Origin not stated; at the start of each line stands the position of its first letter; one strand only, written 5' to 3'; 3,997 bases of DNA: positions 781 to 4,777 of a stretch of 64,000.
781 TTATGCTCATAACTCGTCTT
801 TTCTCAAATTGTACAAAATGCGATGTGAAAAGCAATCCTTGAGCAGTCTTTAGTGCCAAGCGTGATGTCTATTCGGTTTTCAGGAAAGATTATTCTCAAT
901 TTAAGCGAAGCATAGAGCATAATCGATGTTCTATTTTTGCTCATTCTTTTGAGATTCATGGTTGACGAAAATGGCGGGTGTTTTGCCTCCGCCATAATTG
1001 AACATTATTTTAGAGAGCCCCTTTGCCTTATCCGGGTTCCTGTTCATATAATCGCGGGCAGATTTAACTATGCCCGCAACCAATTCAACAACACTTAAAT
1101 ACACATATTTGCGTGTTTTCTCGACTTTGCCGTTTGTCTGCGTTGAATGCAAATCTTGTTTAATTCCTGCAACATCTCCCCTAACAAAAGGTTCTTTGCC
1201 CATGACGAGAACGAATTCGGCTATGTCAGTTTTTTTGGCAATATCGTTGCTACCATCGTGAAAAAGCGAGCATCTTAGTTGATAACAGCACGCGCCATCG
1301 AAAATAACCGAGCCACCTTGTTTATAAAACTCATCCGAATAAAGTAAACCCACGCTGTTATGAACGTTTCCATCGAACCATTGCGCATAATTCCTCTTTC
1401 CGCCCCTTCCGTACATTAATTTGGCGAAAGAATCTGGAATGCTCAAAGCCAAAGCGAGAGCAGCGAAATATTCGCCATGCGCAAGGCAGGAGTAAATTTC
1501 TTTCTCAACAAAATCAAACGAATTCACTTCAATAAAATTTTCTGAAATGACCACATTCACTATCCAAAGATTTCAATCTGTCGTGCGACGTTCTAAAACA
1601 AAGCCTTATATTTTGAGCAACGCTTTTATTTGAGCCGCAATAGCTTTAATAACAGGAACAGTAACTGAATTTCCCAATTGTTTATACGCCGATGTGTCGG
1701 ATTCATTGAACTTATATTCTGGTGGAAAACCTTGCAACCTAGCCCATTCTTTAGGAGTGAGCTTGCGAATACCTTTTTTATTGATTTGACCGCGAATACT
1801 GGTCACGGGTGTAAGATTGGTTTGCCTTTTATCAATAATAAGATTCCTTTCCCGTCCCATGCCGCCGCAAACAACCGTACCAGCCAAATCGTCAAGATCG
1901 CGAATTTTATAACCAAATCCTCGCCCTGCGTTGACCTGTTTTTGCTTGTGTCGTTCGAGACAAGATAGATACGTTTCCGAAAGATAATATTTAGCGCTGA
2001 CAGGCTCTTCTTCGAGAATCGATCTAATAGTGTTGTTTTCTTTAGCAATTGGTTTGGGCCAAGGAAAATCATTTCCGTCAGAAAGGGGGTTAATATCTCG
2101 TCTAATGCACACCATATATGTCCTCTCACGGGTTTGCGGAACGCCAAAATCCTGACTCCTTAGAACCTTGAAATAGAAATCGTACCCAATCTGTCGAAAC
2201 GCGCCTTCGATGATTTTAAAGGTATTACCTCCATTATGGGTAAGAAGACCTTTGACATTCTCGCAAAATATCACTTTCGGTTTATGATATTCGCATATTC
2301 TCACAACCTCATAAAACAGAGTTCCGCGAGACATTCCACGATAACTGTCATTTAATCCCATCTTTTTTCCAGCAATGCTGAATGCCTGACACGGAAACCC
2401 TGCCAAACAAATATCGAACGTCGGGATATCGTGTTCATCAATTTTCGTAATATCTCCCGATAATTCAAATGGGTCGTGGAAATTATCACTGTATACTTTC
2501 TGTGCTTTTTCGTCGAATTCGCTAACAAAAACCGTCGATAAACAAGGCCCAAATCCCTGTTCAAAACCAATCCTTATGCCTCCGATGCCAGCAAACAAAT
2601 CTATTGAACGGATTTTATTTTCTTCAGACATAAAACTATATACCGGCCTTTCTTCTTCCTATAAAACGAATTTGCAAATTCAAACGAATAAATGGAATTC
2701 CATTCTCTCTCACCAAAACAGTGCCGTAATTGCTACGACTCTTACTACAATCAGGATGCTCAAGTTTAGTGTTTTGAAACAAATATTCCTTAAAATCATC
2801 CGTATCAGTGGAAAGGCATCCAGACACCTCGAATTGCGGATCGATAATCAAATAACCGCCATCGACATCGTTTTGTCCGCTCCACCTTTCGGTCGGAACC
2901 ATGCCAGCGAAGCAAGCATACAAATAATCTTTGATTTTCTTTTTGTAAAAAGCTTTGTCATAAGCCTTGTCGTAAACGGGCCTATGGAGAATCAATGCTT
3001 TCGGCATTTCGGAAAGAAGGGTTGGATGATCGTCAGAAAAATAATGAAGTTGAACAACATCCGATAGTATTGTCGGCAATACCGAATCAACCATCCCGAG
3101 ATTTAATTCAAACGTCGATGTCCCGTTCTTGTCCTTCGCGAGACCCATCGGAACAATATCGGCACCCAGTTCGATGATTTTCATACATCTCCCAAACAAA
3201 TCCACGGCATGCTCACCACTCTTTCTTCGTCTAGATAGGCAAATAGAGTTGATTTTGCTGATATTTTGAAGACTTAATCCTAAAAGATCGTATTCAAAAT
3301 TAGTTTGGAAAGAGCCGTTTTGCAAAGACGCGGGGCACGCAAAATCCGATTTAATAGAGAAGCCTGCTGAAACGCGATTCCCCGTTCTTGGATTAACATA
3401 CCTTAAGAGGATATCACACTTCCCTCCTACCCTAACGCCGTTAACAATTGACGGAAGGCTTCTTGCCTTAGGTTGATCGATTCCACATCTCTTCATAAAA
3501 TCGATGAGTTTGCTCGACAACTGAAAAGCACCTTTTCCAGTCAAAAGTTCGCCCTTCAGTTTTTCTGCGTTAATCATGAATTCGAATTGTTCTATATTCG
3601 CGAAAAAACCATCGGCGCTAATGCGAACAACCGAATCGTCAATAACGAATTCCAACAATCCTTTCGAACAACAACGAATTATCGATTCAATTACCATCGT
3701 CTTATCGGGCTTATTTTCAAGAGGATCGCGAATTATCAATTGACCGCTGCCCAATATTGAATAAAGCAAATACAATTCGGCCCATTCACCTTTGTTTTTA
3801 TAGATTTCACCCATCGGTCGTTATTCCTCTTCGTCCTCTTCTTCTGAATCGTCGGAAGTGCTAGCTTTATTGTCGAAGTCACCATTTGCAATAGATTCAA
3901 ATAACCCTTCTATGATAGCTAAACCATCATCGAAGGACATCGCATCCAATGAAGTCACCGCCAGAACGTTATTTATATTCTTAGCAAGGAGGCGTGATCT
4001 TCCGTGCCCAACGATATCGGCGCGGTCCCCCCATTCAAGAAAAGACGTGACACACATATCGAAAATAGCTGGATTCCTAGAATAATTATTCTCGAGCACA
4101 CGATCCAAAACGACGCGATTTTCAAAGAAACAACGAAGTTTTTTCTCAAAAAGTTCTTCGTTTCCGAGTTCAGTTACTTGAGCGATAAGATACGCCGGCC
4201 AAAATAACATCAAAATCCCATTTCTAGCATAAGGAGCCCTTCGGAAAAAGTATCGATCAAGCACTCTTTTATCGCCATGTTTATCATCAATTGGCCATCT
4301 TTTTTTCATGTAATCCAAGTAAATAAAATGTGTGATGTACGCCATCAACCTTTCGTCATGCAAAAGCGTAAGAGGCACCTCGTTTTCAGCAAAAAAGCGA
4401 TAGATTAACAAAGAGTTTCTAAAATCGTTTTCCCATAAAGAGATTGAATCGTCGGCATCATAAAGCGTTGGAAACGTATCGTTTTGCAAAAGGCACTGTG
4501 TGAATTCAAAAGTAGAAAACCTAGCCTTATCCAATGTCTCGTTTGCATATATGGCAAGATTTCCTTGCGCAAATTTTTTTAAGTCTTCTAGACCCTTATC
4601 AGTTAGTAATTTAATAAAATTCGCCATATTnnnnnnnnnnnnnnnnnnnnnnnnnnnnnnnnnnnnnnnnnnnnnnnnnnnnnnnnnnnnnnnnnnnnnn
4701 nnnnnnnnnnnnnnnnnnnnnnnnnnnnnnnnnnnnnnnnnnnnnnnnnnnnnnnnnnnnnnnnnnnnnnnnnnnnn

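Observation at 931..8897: Uncharacterised five-gene GHKL-ATPase cassette translationally welded to an HpaII-like R-M pair and a HEPN-like gene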

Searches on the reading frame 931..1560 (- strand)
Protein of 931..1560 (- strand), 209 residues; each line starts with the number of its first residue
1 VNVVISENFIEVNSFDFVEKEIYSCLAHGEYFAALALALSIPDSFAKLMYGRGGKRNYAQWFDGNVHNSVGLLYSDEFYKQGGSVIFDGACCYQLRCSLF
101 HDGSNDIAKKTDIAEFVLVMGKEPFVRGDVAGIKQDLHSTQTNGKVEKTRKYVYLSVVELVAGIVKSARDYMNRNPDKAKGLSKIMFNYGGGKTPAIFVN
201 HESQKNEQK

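Call 3: search_protein_families(library=pfam, proteins=[window:931-1560:-], max_evalue=0.1)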
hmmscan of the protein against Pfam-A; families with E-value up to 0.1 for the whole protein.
window:931-1560:- (209 aa): 0 families

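Call 4: search_protein_families(library=padloc, proteins=[window:931-1560:-], max_evalue=0.1)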
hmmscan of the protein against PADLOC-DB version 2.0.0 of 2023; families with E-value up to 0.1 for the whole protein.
window:931-1560:- (209 aa): 1 family
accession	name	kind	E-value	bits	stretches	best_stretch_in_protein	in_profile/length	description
PDLC03836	DzbB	-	0.017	12.6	1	90-112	294-315/341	-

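Call 5: search_protein_families(library=ncbifam, proteins=[window:931-1560:-], max_evalue=0.1)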
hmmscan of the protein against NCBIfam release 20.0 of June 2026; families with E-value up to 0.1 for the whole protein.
window:931-1560:- (209 aa): 0 families

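Call 62: search_protein_families(library=pfam, alignment_id=A8, max_evalue=5)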
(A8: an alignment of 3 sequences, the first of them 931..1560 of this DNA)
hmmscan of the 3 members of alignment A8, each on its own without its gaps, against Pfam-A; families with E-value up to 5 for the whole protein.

A. member 1, window:931-1560:- (209 aa): 0 families

B. families by the number of members that match (of 3 scanned): 0 families

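Call 63: search_solved_structures(query=A8, max_evalue=10)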
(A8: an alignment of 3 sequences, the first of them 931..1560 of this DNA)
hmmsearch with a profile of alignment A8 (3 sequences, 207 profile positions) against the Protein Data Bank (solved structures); distinct sequences matched with E-value up to 10: 8.
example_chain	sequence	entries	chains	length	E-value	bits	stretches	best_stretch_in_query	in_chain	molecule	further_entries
3ojy_B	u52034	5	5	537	0.007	19.3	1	116-182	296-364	Complement component C8 beta chain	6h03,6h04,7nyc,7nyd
8b0f_D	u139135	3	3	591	0.0081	19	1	116-182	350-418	Complement component C8 beta chain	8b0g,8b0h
5a34_A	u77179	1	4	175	0.37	13.6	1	16-84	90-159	BIFUNCTIONAL GLUTAMATE/PROLINE--TRNA LIGASE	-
3mp2_A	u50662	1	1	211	0.49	13.2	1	85-142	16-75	Non-structural protein 3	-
6iy6_E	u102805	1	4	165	0.75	12.6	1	16-79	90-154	Bifunctional glutamate/proline--tRNA ligase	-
1n9s_A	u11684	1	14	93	0.85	12.4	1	107-165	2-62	Small nuclear ribonucleoprotein F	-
1n9r_A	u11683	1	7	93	0.88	12.4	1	107-165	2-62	Small nuclear ribonucleoprotein F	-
9lby_B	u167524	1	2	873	2.3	11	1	154-203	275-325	Lipoxygenase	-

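Call 95: search_protein_families(library=padloc, alignment_id=A8, max_evalue=1)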
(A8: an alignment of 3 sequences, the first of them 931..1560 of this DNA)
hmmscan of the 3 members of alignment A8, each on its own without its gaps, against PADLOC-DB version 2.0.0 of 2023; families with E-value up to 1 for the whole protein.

A. member 1, window:931-1560:- (209 aa): 1 family
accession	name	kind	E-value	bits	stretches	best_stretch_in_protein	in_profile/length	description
PDLC03836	DzbB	-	0.017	12.6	1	90-112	294-315/341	-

B. families by the number of members that match (of 3 scanned): 1 family
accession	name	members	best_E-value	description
PDLC03836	DzbB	1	0.017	-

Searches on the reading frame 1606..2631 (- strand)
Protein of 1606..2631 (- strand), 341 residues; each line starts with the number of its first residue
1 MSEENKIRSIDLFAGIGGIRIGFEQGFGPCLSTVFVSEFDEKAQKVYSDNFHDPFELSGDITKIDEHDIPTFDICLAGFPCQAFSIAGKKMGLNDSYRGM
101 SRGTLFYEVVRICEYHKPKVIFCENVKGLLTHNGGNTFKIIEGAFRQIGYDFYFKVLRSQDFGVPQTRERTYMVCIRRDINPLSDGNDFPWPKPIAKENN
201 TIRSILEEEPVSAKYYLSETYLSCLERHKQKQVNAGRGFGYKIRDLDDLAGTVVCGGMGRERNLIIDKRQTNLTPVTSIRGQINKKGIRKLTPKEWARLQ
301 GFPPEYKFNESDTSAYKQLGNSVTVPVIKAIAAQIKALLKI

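Call 3: search_protein_families(library=pfam, proteins=[window:1606-2631:-], max_evalue=0.1)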
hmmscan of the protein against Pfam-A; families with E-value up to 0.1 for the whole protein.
window:1606-2631:- (341 aa): 1 family
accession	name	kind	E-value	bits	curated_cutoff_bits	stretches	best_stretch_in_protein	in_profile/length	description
PF00145.23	DNA_methylase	-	1.8e-90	304.1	22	1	8-336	2-323/324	C-5 cytosine-specific DNA methylase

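Call 4: search_protein_families(library=padloc, proteins=[window:1606-2631:-], max_evalue=0.1)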
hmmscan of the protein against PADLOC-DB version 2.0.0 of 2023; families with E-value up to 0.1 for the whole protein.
window:1606-2631:- (341 aa): 63 families (the best 25 are shown)
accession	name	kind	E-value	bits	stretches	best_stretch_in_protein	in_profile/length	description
PDLC03272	MTase_II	-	1.5e-105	351.6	1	3-339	71-390/407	Type II methyltransferase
PDLC03361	MTase_II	-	9.1e-80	266.7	1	4-339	84-437/455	Type II methyltransferase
PDLC02653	DrmMII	-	6.4e-75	250.1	1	6-336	4-310/333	DrmMII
PDLC03378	MTase_II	-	3.8e-65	218.4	1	6-339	2-330/344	Type II methyltransferase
PDLC03242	MTase_II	-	1.9e-60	202.9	2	6-227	100-309/409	Type II methyltransferase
PDLC03217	MTase_II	-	4.4e-55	185.4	1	6-341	384-703/703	Type II methyltransferase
PDLC03234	MTase_II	-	6.1e-52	175.1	2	5-204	3-197/375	Type II methyltransferase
PDLC03716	oMTase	-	8.4e-51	171.1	2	6-199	38-220/349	orphan methyltransferase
PDLC00026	DruM2|DruM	-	6.7e-50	168.5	1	5-339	3-318/336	DNA cytosine methylase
PDLC03733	oMTase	-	2.8e-48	162.9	1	7-335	91-454/476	orphan methyltransferase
PDLC03326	MTase_II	-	2e-45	153.7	2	4-203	2-197/412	Type II methyltransferase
PDLC03269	MTase_II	-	2.4e-45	153.4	2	6-193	3-178/437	Type II methyltransferase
PDLC03734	oMTase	-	5.1e-45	152.2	2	5-180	2-172/444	orphan methyltransferase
PDLC00033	DruM2|DruM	-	1.9e-43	147.2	2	4-183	19-197/368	DNA cytosine methylase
PDLC00034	DruM2|DruM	-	4.4e-42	142.1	2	5-198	6-207/457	DNA cytosine methylase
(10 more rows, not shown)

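Call 5: search_protein_families(library=ncbifam, proteins=[window:1606-2631:-], max_evalue=0.1)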
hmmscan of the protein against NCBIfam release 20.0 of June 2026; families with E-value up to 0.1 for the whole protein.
window:1606-2631:- (341 aa): 2 families
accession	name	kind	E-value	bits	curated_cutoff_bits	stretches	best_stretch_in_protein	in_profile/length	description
TIGR00675.1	dcm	superfamily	2.7e-89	300.1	100.65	1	10-335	2-329/329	DNA (cytosine-5-)-methyltransferase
NF007772.0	PRK10458.1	subfamily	6.1e-54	183.3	710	1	4-337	86-454/472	DNA cytosine methylase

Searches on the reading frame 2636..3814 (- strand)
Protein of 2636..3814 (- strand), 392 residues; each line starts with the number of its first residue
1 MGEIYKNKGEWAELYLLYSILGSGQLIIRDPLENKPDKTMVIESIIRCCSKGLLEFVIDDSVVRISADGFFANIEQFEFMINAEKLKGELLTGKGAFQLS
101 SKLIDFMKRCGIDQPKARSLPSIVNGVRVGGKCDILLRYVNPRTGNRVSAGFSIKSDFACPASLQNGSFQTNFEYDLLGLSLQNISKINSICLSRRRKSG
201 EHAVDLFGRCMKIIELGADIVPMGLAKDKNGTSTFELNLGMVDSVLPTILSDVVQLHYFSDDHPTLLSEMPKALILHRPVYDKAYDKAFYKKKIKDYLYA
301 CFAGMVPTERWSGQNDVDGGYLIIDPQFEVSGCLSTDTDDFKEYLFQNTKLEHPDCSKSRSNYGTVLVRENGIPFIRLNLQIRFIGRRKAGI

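Call 3: search_protein_families(library=pfam, proteins=[window:2636-3814:-], max_evalue=0.1)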
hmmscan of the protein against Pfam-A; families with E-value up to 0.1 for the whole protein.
window:2636-3814:- (392 aa): 2 families
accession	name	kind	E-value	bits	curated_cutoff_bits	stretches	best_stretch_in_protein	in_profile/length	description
PF09561.16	RE_HpaII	-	6.5e-55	187.3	25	1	7-384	1-359/359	HpaII restriction endonuclease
PF11929.14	DUF3447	-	0.067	13.6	26.9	0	15-75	9-71/76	Domain of unknown function (DUF3447)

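Call 4: search_protein_families(library=padloc, proteins=[window:2636-3814:-], max_evalue=0.1)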
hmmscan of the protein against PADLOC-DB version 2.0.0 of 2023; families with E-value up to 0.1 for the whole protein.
window:2636-3814:- (392 aa): 1 family
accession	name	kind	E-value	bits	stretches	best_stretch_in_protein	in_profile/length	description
PDLC03563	REase_II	-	1.8e-46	156.8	1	6-385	7-365/366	Type II restriction enzyme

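Call 5: search_protein_families(library=ncbifam, proteins=[window:2636-3814:-], max_evalue=0.1)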
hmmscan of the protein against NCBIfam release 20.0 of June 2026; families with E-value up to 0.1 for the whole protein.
window:2636-3814:- (392 aa): 0 families

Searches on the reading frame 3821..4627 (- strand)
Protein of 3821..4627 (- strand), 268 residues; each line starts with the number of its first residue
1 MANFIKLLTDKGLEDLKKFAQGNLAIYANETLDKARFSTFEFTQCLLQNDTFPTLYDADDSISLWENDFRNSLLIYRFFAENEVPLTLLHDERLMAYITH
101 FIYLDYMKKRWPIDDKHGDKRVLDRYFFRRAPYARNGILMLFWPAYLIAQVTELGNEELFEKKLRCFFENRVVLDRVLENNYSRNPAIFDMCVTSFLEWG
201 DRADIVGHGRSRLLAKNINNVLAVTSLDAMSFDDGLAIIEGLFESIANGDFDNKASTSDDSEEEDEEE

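Call 3: search_protein_families(library=pfam, proteins=[window:3821-4627:-], max_evalue=0.1)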
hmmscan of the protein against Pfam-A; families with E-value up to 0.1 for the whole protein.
window:3821-4627:- (268 aa): 1 family
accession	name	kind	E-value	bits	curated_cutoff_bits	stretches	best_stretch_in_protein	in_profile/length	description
PF19866.4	DUF6339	-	1.8e-18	67.3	23.2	1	67-232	1-166/175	Family of unknown function (DUF6339)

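Call 4: search_protein_families(library=padloc, proteins=[window:3821-4627:-], max_evalue=0.1)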
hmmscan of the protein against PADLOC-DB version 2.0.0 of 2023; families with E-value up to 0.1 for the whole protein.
window:3821-4627:- (268 aa): 4 families
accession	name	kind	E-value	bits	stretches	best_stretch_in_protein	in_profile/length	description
PDLC04586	PDC-M33C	-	9.7e-22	75.6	1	5-234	3-230/247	-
PDLC04585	PDC-M33C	-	2.9e-10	38.2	1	56-265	55-270/346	-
PDLC04587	PDC-M33C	-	1.7e-05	22.3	1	66-191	62-190/312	-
PDLC04584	PDC-M33C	-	0.00012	19.7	1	1-243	1-242/250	-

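Call 5: search_protein_families(library=ncbifam, proteins=[window:3821-4627:-], max_evalue=0.1)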
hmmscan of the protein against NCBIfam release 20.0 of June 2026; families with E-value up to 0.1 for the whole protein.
window:3821-4627:- (268 aa): 0 families

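Call 38: search_solved_structures(query=A5, max_evalue=10)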
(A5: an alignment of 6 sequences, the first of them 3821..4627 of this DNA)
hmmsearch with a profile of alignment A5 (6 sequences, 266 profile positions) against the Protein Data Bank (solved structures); distinct sequences matched with E-value up to 10: 1.
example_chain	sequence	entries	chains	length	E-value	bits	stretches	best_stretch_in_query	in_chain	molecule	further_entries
7r81_a2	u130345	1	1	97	1.2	11.8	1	167-216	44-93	40S ribosomal protein S25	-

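Call 55: find_homologous_proteins(query=A5)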
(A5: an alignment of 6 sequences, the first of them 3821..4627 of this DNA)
Query A5 (6 sequences) (268 aa, profile of the alignment): 13 proteins with E <= 0.001 among 7244 candidates.
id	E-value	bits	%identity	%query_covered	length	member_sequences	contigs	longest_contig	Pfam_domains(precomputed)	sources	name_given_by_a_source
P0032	3.2e-127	442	100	100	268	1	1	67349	PF19866.5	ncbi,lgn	-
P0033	1.0e-126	440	50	99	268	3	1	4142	PF19866.5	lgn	-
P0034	5.3e-126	438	42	93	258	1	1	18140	PF19866.5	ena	-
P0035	1.7e-124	433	49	91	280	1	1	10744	PF19866.5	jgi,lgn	jgi:hypothetical protein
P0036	3.1e-123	429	40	91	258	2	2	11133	PF19866.5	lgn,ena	-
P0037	4.4e-120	418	39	86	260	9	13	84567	PF19866.5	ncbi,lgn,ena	-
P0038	1.0e-112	394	38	91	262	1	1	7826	PF19866.5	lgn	-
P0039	1.1e-107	378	48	91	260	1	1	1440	PF19866.5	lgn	-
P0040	5.8e-98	346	49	97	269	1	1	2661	PF19866.5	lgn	-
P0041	1.0e-96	342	44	95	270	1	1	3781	PF19866.5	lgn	-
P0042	7.8e-94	332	43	96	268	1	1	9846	PF19866.5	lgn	-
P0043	1.6e-91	325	46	96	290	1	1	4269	PF19866.5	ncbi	-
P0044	1.0e-73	266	36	97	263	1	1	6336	PF19866.5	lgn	-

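Call 71: predict_structure(alignment_id=A7)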
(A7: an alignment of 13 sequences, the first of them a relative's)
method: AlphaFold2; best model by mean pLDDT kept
length: 268 residues; sequences in the alignment: 13
mean_pLDDT: 85.8   pTM: 0.83
mean pLDDT of the five models: 85.8, 85.2, 84.7, 84.8, 84.1
residues with pLDDT >= 90: 148; 70-90: 91; 50-70: 14; < 50: 15
segments of 3 or more residues with pLDDT < 50: 254-268
pLDDT, mean of each block of 10 residues (from residue 1): 87 95 87 93 86 91 94 94 88 94 93 76 83 78 92 92 95 89 88 90 73 90 90 95 90 50 31
secondary structure, 60 per line:
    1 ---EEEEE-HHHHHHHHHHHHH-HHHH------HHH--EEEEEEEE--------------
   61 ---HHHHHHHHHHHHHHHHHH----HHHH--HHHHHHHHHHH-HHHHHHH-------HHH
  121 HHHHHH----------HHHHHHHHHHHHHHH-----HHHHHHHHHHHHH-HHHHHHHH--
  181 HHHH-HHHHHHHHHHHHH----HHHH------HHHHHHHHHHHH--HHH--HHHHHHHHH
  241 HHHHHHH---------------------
elements in order: E4-8 H10-22 H24-27 E39-46 H64-81 H86-89 H92-102 H104-110 H118-126 H137-151 H157-169 H171-178 H181-184 H186-198 H203-206 H213-224 H232-247

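Call 74: fold_search(model_id=the predicted structure, library=pdb)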
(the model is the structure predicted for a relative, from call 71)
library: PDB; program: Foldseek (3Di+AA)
matches with E <= 10: 25; with E <= 0.001: 0
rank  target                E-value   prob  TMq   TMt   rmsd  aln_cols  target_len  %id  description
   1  9g2r_F                3.0e+00  0.01  0.10  0.11  28.9       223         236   15  Endophilin B1 dimers bound to nanodiscs (released 2024-08-07)
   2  9bz4_B                3.7e+00  0.02  0.15  0.10  22.8       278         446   13  Crystal structure of the C2 and GAP domains of human p120RasGAP (released 2025-01-22)
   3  5woy_MODEL_1_A        3.9e+00  0.08  0.15  0.17  12.0       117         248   11  NMR solution structure of Enzyme I (nEIt) protein using two 4D-spectra (released 2018-02-07)
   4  4m70_L                5.4e+00  0.05  0.15  0.25  13.7       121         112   15  Crystal structure of potato Rx-CC domain in complex with RanGAP2-WPP domain (released 2013-11-13)
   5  5cwf_D                5.7e+00  0.10  0.18  0.24   9.7       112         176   15  Crystal structure of de novo designed helical repeat protein DHR8 (released 2015-12-16)
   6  4m70_Q                5.7e+00  0.03  0.13  0.23  15.2       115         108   17  Crystal structure of potato Rx-CC domain in complex with RanGAP2-WPP domain (released 2013-11-13)
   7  1zx4_B                6.2e+00  0.08  0.19  0.26   7.9       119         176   14  Structure of ParB bound to DNA (released 2005-11-29)
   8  1zx4_A                6.6e+00  0.09  0.20  0.26   6.2       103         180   12  Structure of ParB bound to DNA (released 2005-11-29)
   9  4wic_D                6.6e+00  0.01  0.12  0.10  38.6       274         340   11  Immediate-early 1 protein (IE1) of rhesus macaque cytomegalovirus (released 2015-07-15)
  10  2wzf                  6.9e+00  0.02  0.12  0.08  14.9       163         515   10  Legionella pneumophila glucosyltransferase crystal structure (released 2009-12-08)
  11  4m70_H                7.2e+00  0.04  0.15  0.26  13.7       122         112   15  Crystal structure of potato Rx-CC domain in complex with RanGAP2-WPP domain (released 2013-11-13)
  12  6fxe_A                7.6e+00  0.03  0.15  0.18  16.9       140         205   12  BBE31 from Lyme disease agent Borrelia (Borreliella) burgdorferi playing a vital role in successful colonization of th (released 2019-03-20)
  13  6kri_B                7.6e+00  0.01  0.11  0.07  19.2       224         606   14  Crystal Structure of Acyl-CoA Dehydrogenase FadE5 from Mycobacteria smegmatis with product released (released 2020-07-01)
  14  6fze_A                7.9e+00  0.04  0.16  0.19  15.5       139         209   10  BBE31 from Lyme disease agent Borrelia (Borreliella) burgdorferi playing a vital role in successful colonization of th (released 2019-03-27)
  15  7xgf_A                7.9e+00  0.02  0.11  0.16  18.1       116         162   13  Crystal structure of BCL-xL in complex with computationally designed inhibitor protein (released 2022-07-20)
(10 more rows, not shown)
